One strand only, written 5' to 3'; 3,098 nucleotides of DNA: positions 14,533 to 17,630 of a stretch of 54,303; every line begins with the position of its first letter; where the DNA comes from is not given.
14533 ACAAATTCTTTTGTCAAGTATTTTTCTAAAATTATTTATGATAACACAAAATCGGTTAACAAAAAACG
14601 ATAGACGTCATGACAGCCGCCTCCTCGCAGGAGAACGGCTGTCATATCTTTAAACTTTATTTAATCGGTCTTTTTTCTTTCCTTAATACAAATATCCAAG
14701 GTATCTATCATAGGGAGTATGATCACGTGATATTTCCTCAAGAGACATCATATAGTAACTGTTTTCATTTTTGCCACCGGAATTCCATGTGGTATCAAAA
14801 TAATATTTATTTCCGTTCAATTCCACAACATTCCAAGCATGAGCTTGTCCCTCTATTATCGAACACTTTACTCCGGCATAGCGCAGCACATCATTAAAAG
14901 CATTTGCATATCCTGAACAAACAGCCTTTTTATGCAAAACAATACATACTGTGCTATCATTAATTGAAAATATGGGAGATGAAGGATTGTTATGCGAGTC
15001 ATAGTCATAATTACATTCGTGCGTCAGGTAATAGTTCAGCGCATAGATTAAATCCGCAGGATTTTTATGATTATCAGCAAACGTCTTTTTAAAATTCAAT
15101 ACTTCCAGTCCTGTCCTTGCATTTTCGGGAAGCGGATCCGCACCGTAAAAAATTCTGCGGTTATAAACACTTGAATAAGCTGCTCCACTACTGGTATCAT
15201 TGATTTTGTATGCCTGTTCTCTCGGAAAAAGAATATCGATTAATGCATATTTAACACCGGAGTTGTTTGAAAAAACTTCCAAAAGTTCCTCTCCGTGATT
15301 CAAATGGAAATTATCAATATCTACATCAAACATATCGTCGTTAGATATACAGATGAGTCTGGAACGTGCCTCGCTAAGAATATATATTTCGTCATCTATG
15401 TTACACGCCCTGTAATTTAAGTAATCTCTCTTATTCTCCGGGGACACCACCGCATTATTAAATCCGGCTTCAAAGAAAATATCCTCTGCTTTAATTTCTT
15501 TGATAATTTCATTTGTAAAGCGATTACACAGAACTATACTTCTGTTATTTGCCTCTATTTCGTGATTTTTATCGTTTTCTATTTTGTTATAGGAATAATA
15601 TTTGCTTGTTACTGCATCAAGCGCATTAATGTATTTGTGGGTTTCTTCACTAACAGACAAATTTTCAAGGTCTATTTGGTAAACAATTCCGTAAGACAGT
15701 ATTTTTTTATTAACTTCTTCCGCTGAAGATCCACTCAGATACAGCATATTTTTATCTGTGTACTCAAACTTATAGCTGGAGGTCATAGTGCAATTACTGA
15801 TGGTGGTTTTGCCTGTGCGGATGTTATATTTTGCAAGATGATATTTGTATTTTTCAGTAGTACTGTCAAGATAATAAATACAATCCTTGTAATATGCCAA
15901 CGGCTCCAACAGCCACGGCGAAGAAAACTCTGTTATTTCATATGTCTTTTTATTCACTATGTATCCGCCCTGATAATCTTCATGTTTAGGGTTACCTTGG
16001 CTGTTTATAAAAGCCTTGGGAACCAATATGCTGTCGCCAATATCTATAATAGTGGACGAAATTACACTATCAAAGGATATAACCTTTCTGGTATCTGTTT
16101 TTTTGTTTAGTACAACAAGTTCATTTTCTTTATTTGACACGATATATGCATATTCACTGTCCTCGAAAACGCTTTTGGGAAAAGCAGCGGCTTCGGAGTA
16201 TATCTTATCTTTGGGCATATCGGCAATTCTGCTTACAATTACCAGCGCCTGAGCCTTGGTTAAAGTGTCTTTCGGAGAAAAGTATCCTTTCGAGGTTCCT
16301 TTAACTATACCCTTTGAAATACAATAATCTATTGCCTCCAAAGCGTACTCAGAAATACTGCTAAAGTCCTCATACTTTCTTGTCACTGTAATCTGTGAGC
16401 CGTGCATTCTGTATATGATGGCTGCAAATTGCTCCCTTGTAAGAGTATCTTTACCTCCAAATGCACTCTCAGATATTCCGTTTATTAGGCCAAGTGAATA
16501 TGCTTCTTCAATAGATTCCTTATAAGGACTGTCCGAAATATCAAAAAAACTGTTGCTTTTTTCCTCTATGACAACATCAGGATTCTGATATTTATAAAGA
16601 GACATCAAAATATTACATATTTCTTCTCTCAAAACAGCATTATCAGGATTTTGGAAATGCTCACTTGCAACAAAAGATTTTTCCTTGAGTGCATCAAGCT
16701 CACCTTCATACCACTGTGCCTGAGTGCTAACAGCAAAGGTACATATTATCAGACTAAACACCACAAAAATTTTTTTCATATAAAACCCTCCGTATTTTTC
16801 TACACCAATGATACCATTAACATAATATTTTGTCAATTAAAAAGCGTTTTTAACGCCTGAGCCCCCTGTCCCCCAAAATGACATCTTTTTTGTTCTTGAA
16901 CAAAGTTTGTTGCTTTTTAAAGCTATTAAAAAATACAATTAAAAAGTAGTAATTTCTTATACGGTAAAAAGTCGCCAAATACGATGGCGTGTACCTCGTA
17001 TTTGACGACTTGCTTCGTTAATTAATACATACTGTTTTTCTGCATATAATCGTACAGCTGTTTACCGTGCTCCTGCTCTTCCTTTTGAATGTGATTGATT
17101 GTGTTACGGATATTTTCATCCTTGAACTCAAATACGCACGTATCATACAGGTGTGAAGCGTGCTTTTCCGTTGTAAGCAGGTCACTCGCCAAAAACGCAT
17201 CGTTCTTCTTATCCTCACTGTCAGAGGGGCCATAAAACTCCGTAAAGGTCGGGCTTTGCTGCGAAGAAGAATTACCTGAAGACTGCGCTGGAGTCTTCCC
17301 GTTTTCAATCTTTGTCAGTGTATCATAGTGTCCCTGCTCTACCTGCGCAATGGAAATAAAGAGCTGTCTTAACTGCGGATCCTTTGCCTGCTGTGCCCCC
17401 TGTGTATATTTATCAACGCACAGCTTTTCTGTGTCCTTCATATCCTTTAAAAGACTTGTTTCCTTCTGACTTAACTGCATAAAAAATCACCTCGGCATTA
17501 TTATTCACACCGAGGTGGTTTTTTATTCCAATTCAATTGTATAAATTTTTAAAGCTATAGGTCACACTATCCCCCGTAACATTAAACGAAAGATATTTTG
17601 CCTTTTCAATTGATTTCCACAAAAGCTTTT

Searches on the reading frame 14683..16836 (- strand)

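Call 38: search_protein_families(library=pfam, proteins=[window:14683-16836:-])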
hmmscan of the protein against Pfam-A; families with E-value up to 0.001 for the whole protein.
window:14683-16836:- (717 aa): 2 families
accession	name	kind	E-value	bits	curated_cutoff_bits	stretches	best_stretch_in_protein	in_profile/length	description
PF00395.25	SLH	-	1.8e-18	66.7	20.8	2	155-197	2-43/44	S-layer homology domain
PF01841.26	Transglut_core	-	3.6e-07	30.9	23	1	584-676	5-101/108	Transglutaminase-like superfamily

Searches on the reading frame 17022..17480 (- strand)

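Call 38: search_protein_families(library=pfam, proteins=[window:17022-17480:-])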
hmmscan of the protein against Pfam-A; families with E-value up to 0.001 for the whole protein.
window:17022-17480:- (152 aa): 4 families
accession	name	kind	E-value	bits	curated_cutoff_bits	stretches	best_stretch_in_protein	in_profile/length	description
PF07875.18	Coat_F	-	4.5e-26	91.3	25.7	2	93-152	1-60/63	Coat F domain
PF09537.16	DUF2383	-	9.7e-10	39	30.8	1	100-149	8-57/111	Domain of unknown function (DUF2383)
PF02915.23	Rubrerythrin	-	4.2e-06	27.6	22.8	0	16-58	94-136/137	Rubrerythrin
PF22277.2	EncFtn-like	-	1.7e-05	25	27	0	93-149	14-70/85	EncFtn-like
